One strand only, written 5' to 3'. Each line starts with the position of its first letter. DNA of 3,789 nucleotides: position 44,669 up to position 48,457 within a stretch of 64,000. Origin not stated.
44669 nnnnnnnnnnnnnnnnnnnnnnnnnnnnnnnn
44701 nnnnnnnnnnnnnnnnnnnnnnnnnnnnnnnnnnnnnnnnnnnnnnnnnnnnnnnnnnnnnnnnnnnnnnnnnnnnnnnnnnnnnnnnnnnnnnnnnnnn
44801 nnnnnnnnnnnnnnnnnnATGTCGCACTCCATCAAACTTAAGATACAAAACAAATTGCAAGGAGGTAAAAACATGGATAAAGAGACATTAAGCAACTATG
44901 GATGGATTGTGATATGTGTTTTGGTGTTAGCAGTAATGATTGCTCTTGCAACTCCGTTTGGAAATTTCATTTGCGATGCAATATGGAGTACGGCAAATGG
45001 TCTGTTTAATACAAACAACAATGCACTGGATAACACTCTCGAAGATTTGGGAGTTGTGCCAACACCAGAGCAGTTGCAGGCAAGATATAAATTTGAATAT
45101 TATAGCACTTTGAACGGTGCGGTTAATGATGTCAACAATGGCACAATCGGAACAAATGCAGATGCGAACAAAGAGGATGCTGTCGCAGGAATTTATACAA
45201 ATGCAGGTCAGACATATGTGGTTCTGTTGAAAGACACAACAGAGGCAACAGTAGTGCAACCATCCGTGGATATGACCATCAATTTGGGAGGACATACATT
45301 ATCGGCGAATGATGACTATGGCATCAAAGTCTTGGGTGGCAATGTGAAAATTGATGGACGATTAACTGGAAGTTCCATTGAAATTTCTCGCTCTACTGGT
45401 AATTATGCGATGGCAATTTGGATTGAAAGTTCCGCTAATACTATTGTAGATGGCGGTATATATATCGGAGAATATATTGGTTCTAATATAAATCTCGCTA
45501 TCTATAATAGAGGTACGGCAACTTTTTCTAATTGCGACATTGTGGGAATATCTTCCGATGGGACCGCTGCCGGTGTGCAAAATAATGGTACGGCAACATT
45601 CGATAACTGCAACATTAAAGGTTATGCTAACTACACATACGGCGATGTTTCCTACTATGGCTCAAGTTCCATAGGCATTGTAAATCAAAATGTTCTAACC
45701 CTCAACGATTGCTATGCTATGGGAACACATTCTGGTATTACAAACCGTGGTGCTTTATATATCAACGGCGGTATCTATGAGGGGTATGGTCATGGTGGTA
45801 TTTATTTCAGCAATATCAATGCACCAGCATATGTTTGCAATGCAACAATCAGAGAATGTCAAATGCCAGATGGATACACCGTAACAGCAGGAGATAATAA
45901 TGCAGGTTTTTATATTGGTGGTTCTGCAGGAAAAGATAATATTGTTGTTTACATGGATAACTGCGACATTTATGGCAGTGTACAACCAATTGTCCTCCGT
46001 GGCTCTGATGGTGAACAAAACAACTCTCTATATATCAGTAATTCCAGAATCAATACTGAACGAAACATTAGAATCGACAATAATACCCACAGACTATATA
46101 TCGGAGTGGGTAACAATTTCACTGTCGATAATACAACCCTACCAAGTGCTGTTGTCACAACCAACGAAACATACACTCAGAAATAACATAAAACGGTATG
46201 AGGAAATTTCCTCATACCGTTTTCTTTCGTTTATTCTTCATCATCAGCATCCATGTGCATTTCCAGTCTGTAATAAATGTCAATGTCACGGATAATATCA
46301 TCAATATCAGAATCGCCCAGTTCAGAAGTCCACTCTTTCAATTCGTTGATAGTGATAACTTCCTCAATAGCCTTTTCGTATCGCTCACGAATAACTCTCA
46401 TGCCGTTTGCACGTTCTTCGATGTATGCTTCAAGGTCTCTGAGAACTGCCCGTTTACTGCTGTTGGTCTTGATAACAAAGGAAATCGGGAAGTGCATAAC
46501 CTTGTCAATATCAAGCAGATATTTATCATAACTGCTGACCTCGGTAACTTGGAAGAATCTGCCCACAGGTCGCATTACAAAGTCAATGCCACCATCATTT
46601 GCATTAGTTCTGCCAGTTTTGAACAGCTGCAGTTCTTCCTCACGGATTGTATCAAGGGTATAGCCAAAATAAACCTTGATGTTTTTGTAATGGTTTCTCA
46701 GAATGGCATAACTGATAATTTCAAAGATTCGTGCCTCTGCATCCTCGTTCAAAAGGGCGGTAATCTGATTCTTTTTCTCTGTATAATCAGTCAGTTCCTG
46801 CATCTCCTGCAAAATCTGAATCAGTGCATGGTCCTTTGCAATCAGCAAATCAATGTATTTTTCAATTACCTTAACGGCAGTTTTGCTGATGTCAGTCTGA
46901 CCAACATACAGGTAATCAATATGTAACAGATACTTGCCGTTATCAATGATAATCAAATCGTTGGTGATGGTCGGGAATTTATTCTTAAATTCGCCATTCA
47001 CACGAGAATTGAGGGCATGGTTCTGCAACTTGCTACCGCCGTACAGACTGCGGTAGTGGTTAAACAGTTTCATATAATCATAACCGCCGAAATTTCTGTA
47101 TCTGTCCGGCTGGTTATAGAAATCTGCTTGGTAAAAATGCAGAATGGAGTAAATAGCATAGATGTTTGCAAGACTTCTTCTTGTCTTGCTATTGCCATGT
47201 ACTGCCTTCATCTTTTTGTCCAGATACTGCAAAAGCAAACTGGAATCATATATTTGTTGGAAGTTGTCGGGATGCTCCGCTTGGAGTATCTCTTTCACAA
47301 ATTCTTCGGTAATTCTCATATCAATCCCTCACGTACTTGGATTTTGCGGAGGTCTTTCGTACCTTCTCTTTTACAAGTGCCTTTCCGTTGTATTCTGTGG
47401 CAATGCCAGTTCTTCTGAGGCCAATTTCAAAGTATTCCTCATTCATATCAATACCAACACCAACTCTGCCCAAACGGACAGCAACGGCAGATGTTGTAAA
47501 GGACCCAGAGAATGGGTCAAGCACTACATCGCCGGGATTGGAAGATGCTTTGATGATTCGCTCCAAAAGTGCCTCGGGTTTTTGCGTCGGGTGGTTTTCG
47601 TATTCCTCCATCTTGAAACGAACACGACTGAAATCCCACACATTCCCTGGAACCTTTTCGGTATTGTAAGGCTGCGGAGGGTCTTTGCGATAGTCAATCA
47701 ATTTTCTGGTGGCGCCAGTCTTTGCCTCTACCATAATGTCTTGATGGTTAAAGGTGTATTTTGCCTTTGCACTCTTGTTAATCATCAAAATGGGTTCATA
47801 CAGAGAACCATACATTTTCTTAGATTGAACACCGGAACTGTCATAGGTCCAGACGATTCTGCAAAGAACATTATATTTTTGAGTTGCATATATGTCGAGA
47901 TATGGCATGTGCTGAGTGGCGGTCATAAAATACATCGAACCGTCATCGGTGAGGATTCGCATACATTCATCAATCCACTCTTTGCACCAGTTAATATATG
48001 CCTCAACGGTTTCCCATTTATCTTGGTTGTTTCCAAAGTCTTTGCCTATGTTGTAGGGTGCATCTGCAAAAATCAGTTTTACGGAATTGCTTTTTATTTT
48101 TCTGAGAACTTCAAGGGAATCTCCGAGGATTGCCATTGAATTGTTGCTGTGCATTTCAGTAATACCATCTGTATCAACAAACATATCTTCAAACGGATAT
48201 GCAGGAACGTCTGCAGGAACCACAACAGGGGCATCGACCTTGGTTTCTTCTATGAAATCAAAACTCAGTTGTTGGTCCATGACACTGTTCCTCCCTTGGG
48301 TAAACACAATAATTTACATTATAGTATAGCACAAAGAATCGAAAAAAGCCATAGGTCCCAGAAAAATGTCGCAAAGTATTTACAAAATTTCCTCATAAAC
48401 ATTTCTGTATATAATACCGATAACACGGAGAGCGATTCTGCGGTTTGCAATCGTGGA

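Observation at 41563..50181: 8.6-kb integrative mobilizable element (Int + MobV + RepL + R-M) inserted in the 3' end of the reverse-rubrerythrin gene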

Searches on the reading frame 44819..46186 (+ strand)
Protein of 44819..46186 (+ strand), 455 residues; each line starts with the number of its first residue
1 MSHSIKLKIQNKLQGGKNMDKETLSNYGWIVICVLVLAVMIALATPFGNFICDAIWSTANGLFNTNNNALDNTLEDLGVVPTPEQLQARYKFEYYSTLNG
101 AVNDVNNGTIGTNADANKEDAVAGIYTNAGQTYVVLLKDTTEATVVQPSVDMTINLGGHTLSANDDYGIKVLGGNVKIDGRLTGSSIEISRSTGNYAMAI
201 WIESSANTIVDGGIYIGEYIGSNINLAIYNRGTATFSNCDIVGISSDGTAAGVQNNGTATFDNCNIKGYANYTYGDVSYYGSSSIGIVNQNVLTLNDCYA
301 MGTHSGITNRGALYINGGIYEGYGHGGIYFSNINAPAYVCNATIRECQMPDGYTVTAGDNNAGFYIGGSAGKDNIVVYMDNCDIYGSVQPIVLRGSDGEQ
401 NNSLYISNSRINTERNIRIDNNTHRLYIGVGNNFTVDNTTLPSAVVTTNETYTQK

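Call 7: search_protein_families(library=pfam, proteins=[window:44819-46186:+], max_evalue=0.01)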
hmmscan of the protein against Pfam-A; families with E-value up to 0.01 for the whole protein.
window:44819-46186:+ (455 aa): 0 families

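Call 48: search_protein_families(library=ncbifam, proteins=[window:44819-46186:+], max_evalue=0.001)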
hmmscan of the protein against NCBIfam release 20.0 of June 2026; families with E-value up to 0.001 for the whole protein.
window:44819-46186:+ (455 aa): 0 families

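Call 49: search_protein_families(library=pfam, proteins=[window:44819-46186:+], max_evalue=5)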
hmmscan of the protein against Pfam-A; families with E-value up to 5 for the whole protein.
window:44819-46186:+ (455 aa): 0 families
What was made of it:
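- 44819..46186 (+): Cargo: secreted or membrane-anchored strand-rich repeat protein. No Pfam hit (calls 7, 49).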

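Call 81: predict_structure(protein=window:44819-46183:+)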
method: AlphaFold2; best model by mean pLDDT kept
length: 455 residues; sequences in the alignment: 1
mean_pLDDT: 44.7   pTM: 0.47
mean pLDDT of the five models: 44.7, 42.8, 38.0, 37.7, 37.5
residues with pLDDT >= 90: 0; 70-90: 19; 50-70: 131; < 50: 305
segments of 3 or more residues with pLDDT < 50: 1-31, 33-186, 188-199, 203-209, 217-226, 248-250, 270-286, 302-306, 320-327, 346-362, 368-371, 396-398, 435-455
pLDDT, mean of each block of 10 residues (from residue 1): 29 34 42 46 40 38 31 30 29 24 29 28 32 34 28 38 38 44 45 40 47 46 45 66 53 62 63 33 48 68 49 60 46 60 51 35 49 61 59 53 67 56 57 46 40 34
secondary structure, 60 per line:
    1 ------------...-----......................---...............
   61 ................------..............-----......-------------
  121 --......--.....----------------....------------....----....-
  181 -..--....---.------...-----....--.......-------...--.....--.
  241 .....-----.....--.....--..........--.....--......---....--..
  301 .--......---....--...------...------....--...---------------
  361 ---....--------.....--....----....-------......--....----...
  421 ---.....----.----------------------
elements in order: H21-42 H46-76 H83-96 H102-107 E123-128 E131-135 E152-155 E168-171 E176-179 E186-189 E200-202 E208-211 E214-220 E228-230 E233-237 E240-245 E251-255 E258-262 E265-274 E277-281 E284-289 E293-296 E299-301 E304-309 E313-316 E319-321 E328-330 E337-340 E343-345 E364-367 E376-380 E383-386 E391-394 E402-407 E410-413 E418-420 E424-428
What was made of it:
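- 44819..46186 (+): Low-confidence model with a TM helix and many short strands (call 81).
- Checked: A low-confidence model (pLDDT 45) shows an N-terminal helix followed by about 35 short strands, which is compatible but not proven (call 81).
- Tried and rejected: Single-sequence structure prediction of the cargo protein was too poor (pLDDT 45) for a fold search (call 81).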

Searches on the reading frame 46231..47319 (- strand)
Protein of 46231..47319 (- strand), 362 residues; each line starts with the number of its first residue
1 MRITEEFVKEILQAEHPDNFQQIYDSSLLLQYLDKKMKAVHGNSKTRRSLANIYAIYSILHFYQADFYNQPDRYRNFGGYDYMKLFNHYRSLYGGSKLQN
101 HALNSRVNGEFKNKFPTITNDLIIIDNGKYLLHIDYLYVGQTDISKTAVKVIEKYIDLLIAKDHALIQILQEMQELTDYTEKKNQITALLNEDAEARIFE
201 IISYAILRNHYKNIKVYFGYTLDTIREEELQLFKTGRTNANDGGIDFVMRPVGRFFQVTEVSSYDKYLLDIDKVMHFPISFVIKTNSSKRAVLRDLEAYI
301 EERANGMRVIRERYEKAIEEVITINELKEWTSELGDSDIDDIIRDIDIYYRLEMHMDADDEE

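Call 7: search_protein_families(library=pfam, proteins=[window:46231-47319:-], max_evalue=0.01)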
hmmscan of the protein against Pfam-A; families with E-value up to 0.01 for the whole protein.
window:46231-47319:- (362 aa): 0 families

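Call 48: search_protein_families(library=ncbifam, proteins=[window:46231-47319:-], max_evalue=0.001)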
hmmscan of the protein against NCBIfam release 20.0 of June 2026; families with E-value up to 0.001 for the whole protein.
window:46231-47319:- (362 aa): 0 families

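Call 49: search_protein_families(library=pfam, proteins=[window:46231-47319:-], max_evalue=5)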
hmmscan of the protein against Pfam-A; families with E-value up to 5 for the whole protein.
window:46231-47319:- (362 aa): 1 family
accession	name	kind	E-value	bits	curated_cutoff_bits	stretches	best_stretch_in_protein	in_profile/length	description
PF22564.2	HAAS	-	0.3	11.9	27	0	289-314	18-39/55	HAAS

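Call 50: search_solved_structures(query=window:46231-47319:-, max_evalue=1)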
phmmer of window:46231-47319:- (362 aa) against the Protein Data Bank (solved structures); distinct sequences matched with E-value up to 1: 2.
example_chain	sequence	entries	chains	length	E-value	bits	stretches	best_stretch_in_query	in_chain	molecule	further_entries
3c1m_A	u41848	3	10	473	0.9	11.9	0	304-344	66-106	Probable aspartokinase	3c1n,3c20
2hmf_A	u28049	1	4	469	0.9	11.9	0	304-344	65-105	Probable aspartokinase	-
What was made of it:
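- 46231..47319 (-): Cargo: putative type II restriction endonuclease. No HMM or PDB hit (calls 7, 49, 50).
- Tried and rejected: The 362-aa ORF has no Pfam, NCBIfam or PDB match (calls 7, 48, 49, 50).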

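Call 51: search_dna_similar(query=window:46231-47319:-, collection=plasmids, mode=protein, max_rows=10, max_evalue=0.001)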
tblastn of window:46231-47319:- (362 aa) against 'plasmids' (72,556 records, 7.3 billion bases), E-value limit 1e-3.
Records with a match: 11; places in all: 14; records where one place covers at least 80% of the query: 7.
Best place of each record, by identity: 60-80% 1; <60% 10.
By first word of the organism name: Lactiplantibacillus 3; Leptospira 2; Escherichia 2; Klebsiella 2; Enterobacter 1; Acetobacter 1.
By predicted mobility (MOB-suite, as given by PLSDB): non-mobilizable 7; mobilizable 4.
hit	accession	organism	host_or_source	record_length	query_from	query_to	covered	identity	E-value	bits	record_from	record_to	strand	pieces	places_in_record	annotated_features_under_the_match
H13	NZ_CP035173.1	Lactiplantibacillus plantarum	cell culture,food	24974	1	356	98%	52.5%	2e-110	361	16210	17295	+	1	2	restriction endonuclease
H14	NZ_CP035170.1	Lactiplantibacillus plantarum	cell culture,food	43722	1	356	98%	52.5%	2e-110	361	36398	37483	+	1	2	restriction endonuclease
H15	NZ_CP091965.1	Leptospira noguchii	Homo sapiens,Cell culture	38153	8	327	88%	39.5%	3e-59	213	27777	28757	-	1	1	hypothetical protein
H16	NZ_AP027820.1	Escherichia coli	Homo sapiens,whole organism,feces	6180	6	337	92%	36.4%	4e-47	178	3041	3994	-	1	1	type II restriction endonuclease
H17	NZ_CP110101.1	Enterobacter asburiae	-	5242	6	337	92%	35.7%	2e-47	179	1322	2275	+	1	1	hypothetical protein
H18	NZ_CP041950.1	Klebsiella pneumoniae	Homo sapiens,urine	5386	6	337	92%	35.4%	6e-47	177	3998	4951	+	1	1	type II restriction endonuclease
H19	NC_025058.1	Escherichia coli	-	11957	23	337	87%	32.5%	1e-40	159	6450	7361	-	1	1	hypothetical protein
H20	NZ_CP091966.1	Leptospira noguchii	Homo sapiens,Cell culture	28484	66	319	69%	40.7%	4e-32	185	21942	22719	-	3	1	none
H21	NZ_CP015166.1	Acetobacter ascendens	single cell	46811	23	284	72%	37.1%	2e-43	168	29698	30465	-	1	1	hypothetical protein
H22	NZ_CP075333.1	Lactiplantibacillus plantarum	whole organism,meat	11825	4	145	39%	46.3%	5e-16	111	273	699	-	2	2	none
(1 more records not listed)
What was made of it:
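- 46231..47319 (-): 52% identity to an annotated restriction endonuclease and 36% to type II REases on small plasmids (call 51).
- On Type II restriction-modification system: The endonuclease rests only on 36-52% identity to proteins annotated as restriction endonucleases, plus its adjacent, co-oriented position (call 51).
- Checked: It is 52% identical to an annotated restriction endonuclease on L. plantarum plasmids (call 51).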

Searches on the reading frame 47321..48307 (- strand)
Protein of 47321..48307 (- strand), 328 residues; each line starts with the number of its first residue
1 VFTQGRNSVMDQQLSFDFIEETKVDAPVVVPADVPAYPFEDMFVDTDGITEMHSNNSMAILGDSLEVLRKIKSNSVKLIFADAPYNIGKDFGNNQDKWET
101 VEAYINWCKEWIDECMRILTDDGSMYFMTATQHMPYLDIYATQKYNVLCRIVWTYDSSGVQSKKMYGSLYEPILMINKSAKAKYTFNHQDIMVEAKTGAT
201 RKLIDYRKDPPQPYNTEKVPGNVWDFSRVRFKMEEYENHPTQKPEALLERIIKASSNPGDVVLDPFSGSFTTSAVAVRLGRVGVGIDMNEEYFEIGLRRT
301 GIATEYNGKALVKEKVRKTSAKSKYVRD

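Call 7: search_protein_families(library=pfam, proteins=[window:47321-48307:-], max_evalue=0.01)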
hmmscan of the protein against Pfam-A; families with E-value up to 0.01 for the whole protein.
window:47321-48307:- (328 aa): 1 family
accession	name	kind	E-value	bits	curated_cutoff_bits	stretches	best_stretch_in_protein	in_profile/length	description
PF01555.25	N6_N4_Mtase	-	2.7e-56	191.4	26.7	1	76-295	1-218/221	DNA methylase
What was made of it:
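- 47321..48307 (-): Cargo: adenine-specific DNA methyltransferase. PF01555 3e-56 (call 7).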

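Call 48: search_protein_families(library=ncbifam, proteins=[window:47321-48307:-], max_evalue=0.001)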
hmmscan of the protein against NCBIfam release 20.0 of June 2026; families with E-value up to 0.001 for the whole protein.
window:47321-48307:- (328 aa): 3 families
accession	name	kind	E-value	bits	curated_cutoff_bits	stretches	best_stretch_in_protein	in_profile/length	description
NF008572.0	PRK11524.1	equivalog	6.8e-134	445.6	292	1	50-325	8-281/294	adenine-specific DNA-methyltransferase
NF050803.1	DnaMtaseCcrMCaul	equivalog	3.4e-36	124.9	830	1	59-320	6-267/350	adenine-specific DNA-methyltransferase CcrM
NF010253.0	PRK13699.1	subfamily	7.3e-20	71.6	244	2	231-301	136-206/226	DNA methyltransferase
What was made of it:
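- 47321..48307 (-): NF008572 446 bits against a cut-off of 292 (call 48).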
